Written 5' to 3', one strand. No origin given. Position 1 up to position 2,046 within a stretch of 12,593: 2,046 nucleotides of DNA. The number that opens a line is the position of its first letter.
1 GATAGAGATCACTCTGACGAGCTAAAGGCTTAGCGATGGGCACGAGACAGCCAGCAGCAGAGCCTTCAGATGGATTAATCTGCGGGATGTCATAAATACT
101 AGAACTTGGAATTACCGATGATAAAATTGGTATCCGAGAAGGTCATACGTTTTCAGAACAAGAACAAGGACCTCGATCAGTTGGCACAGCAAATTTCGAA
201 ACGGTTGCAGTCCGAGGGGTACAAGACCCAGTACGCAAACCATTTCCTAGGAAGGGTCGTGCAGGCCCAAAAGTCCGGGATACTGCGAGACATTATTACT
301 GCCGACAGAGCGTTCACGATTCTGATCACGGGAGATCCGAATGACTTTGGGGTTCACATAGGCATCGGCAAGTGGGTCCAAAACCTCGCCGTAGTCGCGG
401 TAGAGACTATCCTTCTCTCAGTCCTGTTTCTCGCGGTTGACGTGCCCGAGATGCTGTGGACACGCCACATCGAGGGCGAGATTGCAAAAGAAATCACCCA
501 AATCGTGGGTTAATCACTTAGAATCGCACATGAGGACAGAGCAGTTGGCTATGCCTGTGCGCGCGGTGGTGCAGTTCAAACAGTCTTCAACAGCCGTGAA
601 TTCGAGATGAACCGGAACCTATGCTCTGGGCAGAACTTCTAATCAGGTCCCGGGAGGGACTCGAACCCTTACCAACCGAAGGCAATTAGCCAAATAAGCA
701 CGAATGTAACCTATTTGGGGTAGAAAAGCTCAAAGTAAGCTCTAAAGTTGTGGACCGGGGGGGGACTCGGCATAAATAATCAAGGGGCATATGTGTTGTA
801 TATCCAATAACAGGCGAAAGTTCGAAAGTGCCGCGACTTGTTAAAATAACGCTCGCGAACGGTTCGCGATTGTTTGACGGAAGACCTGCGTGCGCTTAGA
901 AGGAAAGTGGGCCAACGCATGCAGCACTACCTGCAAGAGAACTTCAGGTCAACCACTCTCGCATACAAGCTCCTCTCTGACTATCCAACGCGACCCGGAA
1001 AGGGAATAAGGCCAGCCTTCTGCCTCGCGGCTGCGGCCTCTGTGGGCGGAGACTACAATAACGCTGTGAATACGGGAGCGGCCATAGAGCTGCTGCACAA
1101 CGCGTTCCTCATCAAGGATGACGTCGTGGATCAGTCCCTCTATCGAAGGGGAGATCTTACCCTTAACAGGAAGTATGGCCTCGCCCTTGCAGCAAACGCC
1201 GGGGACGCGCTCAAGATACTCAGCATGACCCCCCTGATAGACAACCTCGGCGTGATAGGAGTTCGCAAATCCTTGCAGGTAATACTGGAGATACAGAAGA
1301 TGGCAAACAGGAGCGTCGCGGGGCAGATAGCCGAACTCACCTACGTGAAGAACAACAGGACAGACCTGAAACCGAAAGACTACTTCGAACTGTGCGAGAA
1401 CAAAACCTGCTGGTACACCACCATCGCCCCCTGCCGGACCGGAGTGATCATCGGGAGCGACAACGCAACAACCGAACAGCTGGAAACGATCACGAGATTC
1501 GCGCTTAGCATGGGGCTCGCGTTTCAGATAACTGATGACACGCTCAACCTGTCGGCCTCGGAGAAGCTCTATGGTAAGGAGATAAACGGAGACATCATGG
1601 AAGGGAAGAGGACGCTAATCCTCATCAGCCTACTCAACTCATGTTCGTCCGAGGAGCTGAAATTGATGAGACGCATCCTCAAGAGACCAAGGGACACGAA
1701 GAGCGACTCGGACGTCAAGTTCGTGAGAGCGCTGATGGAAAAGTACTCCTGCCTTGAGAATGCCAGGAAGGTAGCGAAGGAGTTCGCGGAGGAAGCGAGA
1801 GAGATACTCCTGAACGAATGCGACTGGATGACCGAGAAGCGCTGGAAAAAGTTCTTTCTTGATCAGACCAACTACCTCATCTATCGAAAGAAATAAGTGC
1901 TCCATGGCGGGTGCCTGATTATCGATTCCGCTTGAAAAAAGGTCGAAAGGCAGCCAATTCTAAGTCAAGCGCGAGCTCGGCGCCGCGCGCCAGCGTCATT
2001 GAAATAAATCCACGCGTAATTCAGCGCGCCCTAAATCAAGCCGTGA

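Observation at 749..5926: Two intergenic regions 5 kb apart share a multi-block motif module with an inverted TATA-containing core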

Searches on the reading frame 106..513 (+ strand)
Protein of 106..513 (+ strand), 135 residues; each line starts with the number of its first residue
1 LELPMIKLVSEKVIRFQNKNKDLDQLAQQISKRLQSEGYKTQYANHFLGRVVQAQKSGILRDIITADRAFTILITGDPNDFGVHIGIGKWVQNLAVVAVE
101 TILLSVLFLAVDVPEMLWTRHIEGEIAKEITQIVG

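Call 13: search_protein_families(library=pfam, proteins=[window:106-513:+], max_evalue=0.01)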
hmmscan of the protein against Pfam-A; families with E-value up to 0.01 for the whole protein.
window:106-513:+ (135 aa): 0 families

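Call 52: find_homologous_proteins(query=window:118-513:+, max_evalue=1e-10)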
Query window:118-513:+ (131 aa): 2788 proteins with E <= 1e-10 among 2804 candidates; the best 120 are listed.
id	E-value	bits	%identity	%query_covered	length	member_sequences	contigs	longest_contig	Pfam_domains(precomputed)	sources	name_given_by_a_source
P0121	1.1e-74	266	95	100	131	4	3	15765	-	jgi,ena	-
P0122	7.2e-71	254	92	100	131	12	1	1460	-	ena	-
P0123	2.1e-64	233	85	98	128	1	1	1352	-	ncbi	-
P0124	1.5e-63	230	84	98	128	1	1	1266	-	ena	-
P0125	2.5e-63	229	83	98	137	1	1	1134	-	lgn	-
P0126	4.6e-63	228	82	97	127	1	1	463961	-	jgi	-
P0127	7.1e-63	228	83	98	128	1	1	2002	-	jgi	-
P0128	1.9e-62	226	79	99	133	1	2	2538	-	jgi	jgi:hypothetical protein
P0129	2.7e-62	226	84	98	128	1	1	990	-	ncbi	-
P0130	5.3e-62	225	81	99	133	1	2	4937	-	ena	-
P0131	5.3e-62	225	81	99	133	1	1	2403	-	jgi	-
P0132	5.5e-62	225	81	98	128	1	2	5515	-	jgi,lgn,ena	-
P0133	6.9e-62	225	81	98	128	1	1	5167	-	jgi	jgi:hypothetical protein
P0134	7.1e-62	225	80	98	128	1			-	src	-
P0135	7.2e-62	225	78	99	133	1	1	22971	-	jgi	jgi:hypothetical protein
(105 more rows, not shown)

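Call 53: find_encoding_contigs(protein=P0121, flank=10000, max_places=6)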
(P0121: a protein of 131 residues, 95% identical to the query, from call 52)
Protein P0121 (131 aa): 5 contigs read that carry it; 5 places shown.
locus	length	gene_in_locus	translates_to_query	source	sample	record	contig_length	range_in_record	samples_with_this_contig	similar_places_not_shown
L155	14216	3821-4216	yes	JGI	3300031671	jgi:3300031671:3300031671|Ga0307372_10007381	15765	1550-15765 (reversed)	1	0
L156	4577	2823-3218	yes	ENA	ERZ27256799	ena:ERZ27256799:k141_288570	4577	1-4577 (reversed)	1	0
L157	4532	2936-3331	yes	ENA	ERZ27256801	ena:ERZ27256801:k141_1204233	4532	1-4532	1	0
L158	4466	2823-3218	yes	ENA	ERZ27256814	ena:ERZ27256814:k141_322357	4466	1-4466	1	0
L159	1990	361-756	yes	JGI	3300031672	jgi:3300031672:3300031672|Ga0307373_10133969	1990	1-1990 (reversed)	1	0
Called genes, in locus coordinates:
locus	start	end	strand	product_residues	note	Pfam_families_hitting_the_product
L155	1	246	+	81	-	?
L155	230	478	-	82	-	PF02381:MraZ (weak), PF04014:MazE_antitoxin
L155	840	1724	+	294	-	PF00561:Abhydrolase_1, PF12146:Hydrolase_4, PF12697:Abhydrolase_6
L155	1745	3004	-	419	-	PF01134:GIDA (faint), PF01266:DAO (faint), PF03486:HI0933_like (faint), PF04820:Trp_halogenase (faint), PF07992:Pyr_redox_2, PF13738:Pyr_redox_3, PF00070:Pyr_redox, PF14759:Reductase_C, +2 more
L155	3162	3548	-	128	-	PF00903:Glyoxalase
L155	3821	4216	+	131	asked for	-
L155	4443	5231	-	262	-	PF00106:adh_short, PF08659:KR, PF13561:adh_short_C2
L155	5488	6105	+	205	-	PF09712:PHA_synth_III_E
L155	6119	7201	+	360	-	PF07167:PhaC_N, PF00561:Abhydrolase_1, PF11339:DUF3141, PF12146:Hydrolase_4 (faint)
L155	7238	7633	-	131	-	-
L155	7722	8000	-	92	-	-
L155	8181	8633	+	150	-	PF01575:MaoC_dehydratas, PF13452:FAS1_DH_region (weak)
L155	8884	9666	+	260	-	PF00106:adh_short, PF01370:Epimerase (weak), PF08659:KR, PF13561:adh_short_C2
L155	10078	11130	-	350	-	PF00174:Oxidored_molyb, PF03404:Mo-co_dimer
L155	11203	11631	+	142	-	-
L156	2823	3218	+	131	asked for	-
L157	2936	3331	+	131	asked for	-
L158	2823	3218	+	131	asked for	-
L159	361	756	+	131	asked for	-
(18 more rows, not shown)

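Call 78: search_protein_families(library=phrogs, proteins=[window:118-513:+], max_evalue=0.01)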
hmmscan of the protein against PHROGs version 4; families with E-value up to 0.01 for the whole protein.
window:118-513:+ (131 aa): 0 families

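Call 82: find_encoding_contigs(protein=window:118-513:+, flank=4000, max_places=10)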
Protein window:118-513:+ (131 aa): 3 contigs read that carry it; 3 places shown.
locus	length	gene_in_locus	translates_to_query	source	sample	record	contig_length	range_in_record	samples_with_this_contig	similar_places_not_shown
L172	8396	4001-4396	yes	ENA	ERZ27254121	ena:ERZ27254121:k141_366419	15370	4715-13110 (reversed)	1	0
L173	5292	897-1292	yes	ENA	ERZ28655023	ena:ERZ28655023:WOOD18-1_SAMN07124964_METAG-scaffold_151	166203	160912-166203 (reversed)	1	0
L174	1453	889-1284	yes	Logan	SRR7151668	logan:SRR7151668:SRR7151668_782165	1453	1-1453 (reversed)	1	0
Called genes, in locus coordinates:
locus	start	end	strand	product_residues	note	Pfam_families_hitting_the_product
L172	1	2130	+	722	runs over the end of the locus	PF02359:CDC48_N, PF02933:CDC48_2, PF00158:Sigma54_activat (faint), PF05496:RuvB_N (weak), PF06068:TIP49 (faint), PF00004:AAA, PF17862:AAA_lid_3, PF00004:AAA, +16 more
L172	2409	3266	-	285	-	PF08271:Zn_Ribbon_TF (weak), PF00382:TFIIB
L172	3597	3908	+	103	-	PF00338:Ribosomal_S10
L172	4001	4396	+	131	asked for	-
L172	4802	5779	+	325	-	PF00348:polyprenyl_synt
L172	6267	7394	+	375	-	-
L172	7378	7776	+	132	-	PF14864:Alkyl_sulf_C (faint)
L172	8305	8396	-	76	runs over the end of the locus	-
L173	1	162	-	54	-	?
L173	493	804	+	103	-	PF00338:Ribosomal_S10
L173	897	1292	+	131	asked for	-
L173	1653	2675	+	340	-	PF00348:polyprenyl_synt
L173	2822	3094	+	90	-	-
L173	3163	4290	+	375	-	-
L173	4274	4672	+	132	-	PF14864:Alkyl_sulf_C (faint)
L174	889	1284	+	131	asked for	-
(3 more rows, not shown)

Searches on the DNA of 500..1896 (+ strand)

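Call 7: search_rna_families(source=window, start=500, end=1000, threshold=evalue, max_evalue=10, show_alignments=4)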
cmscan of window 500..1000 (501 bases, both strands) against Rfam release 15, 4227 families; matches with E-value up to 10: 1.
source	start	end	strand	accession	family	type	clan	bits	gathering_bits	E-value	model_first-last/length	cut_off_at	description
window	655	669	+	RF04351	Plastid-psbl-rps4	Cis-reg;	-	13.3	68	7.8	10-24/53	no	Plastid-psbl-rps4 3UTR RNA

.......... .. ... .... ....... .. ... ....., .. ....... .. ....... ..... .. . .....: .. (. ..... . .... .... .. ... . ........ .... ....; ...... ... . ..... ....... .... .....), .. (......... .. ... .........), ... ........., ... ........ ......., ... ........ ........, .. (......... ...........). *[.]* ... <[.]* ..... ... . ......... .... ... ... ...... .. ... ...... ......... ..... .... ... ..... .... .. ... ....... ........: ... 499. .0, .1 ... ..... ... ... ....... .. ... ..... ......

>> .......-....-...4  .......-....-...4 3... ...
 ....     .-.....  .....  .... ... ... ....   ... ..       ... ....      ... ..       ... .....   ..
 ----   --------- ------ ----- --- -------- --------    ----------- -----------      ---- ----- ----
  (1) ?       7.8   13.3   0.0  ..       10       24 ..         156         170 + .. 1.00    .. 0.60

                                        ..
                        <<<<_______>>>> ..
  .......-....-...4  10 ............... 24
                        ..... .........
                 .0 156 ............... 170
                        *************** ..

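Call 42: search_rna_families(source=L031, start=1900, end=2450, threshold=evalue, max_evalue=10, show_alignments=3)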
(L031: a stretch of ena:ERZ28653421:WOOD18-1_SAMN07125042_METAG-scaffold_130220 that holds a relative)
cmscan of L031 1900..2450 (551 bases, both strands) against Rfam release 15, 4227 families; matches with E-value up to 10: 4.
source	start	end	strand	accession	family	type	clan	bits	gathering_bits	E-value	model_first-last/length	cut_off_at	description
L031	1943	2048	-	RF00218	SNORD46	Gene; snRNA; snoRNA; CD-box;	CL00061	18.3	40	0.3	1-104/104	no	Small nucleolar RNA SNORD46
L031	2103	2155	+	RF02067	STnc310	Gene; sRNA;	-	14.2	40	7.6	1-61/61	no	Salmonella enterica sRNA STnc310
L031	1952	2008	+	RF01977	HOTAIRM1_3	Gene; lncRNA;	-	10.1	37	9.3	1-59/59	no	HOX antisense intergenic RNA myeloid 1 conserved region 3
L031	1933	2098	-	RF00260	HepC_CRE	Cis-reg;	-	9.1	140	8.1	1-176/176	no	Hepatitis C virus (HCV) cis-acting replication element (CRE)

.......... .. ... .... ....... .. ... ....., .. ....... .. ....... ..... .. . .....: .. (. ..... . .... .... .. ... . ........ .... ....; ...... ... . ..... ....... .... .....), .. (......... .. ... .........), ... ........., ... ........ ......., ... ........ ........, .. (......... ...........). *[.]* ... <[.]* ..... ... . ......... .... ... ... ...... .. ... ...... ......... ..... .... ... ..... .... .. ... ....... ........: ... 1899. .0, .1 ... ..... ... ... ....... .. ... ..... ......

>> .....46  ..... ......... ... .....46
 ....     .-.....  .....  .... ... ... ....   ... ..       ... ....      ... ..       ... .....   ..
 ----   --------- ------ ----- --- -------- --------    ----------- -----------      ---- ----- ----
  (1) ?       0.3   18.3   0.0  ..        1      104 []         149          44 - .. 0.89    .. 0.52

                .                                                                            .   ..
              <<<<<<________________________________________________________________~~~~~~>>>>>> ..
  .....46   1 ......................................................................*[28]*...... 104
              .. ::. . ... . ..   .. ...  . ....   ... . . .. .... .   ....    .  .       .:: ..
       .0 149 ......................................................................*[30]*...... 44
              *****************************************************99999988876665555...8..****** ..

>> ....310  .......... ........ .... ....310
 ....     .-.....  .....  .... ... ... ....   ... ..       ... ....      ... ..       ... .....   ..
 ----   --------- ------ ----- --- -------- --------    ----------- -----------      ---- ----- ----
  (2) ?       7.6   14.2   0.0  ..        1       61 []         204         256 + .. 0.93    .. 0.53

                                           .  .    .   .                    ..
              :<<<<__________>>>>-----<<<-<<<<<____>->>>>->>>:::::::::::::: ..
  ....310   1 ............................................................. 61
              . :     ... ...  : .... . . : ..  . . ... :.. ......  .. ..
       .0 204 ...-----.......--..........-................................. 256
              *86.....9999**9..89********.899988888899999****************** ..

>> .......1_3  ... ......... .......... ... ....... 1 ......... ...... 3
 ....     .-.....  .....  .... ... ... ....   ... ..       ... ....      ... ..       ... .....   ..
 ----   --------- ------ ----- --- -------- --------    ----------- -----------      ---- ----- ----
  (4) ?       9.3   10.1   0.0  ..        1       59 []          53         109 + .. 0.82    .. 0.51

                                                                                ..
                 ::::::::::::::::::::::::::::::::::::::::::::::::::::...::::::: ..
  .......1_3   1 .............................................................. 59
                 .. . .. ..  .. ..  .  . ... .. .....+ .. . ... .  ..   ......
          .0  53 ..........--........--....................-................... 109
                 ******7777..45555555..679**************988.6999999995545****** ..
